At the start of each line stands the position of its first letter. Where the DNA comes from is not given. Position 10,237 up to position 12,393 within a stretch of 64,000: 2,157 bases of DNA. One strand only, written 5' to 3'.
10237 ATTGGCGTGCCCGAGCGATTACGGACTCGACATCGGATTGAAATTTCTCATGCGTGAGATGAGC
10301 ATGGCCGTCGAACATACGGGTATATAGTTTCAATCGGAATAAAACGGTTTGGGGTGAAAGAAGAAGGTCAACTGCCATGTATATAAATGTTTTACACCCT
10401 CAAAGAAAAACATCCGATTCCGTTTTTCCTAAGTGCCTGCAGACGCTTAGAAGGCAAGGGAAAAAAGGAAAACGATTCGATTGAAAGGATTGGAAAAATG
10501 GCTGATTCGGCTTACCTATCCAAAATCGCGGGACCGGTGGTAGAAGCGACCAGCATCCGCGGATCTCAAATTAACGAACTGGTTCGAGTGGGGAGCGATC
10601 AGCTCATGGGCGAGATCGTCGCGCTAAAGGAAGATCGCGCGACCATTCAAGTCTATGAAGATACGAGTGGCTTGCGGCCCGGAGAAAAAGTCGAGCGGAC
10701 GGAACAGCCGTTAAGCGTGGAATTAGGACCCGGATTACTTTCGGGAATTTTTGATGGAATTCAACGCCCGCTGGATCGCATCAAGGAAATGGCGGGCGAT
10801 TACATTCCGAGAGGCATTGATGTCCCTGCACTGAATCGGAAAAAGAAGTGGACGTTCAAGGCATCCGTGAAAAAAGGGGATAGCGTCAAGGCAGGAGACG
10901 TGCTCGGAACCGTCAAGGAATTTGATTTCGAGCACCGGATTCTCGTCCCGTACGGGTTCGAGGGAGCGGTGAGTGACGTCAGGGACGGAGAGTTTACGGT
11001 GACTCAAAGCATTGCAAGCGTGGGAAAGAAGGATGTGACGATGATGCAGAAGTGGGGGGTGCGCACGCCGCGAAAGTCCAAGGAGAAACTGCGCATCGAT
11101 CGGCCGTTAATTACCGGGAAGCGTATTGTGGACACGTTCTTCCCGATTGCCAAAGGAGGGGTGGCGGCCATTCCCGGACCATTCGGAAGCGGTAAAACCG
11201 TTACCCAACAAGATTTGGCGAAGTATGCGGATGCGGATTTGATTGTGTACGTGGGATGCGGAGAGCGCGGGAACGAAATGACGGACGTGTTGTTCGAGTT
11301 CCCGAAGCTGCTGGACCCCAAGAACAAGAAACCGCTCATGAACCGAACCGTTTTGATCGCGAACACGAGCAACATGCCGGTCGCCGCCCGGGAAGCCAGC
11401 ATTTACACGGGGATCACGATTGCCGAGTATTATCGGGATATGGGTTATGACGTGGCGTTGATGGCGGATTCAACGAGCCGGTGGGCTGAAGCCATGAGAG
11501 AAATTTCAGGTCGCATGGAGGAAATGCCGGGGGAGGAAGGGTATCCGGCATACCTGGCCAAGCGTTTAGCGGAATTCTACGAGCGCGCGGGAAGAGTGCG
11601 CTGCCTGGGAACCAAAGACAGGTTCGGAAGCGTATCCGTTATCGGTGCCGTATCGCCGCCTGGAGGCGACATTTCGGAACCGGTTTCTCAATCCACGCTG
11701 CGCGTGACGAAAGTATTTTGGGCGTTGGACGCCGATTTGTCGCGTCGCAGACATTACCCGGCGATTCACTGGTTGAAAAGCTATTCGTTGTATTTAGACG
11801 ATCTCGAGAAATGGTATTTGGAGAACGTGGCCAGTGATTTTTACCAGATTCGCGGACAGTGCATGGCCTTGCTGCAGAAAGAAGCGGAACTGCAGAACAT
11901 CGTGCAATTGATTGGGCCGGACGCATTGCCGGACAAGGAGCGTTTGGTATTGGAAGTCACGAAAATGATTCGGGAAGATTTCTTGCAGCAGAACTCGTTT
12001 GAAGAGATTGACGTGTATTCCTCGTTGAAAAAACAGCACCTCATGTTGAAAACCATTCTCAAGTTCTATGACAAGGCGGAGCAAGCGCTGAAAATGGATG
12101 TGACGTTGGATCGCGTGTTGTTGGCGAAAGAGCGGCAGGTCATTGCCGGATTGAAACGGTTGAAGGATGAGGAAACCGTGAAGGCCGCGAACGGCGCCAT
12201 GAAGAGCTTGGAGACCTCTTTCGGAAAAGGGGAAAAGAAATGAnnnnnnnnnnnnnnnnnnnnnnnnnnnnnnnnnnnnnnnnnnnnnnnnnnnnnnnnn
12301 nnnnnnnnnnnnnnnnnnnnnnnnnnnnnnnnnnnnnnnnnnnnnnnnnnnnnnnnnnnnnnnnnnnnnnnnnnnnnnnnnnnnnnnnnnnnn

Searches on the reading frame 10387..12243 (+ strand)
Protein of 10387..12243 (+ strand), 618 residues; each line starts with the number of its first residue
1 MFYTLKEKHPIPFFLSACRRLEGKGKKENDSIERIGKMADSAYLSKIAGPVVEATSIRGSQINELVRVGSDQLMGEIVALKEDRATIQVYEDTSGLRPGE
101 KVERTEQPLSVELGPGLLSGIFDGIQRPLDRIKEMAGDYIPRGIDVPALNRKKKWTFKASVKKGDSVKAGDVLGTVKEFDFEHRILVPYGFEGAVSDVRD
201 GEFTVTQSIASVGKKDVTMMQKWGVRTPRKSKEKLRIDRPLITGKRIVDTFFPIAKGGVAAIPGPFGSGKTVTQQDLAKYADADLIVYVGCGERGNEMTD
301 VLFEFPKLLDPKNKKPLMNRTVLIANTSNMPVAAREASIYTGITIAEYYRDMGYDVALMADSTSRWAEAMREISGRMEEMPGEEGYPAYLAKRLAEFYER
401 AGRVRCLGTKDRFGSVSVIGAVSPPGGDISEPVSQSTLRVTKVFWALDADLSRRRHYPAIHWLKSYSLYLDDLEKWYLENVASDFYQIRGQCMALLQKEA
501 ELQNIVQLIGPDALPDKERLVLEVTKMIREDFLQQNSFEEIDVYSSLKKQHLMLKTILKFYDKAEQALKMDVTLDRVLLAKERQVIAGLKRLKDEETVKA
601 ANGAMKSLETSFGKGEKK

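Call 80: search_protein_families(library=pfam, proteins=[window:10387-12243:+], max_evalue=0.01)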
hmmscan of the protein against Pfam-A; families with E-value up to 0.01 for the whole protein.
window:10387-12243:+ (618 aa): 5 families
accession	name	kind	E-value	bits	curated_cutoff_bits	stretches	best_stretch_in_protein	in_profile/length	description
PF00006.31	ATP-synt_ab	-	2.6e-72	243.4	29.5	1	244-467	1-213/213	ATP synthase alpha/beta family, nucleotide-binding domain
PF22919.1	ATP-synt_VA_C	-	4.6e-28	97.7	24.7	1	475-575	2-98/101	C-terminal domain of V and A type ATP synthase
PF16886.11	ATP-synt_ab_Xtn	-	4.3e-25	87.7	25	1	146-226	1-88/88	ATPsynthase alpha/beta subunit barrel-sandwich domain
PF02874.29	ATP-synt_ab_N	-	2.9e-14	53.8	20.9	1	45-105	2-68/69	ATP synthase alpha/beta family, beta-barrel domain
PF01551.29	Peptidase_M23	-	0.0073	16.9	28.7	0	159-178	55-74/96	Peptidase family M23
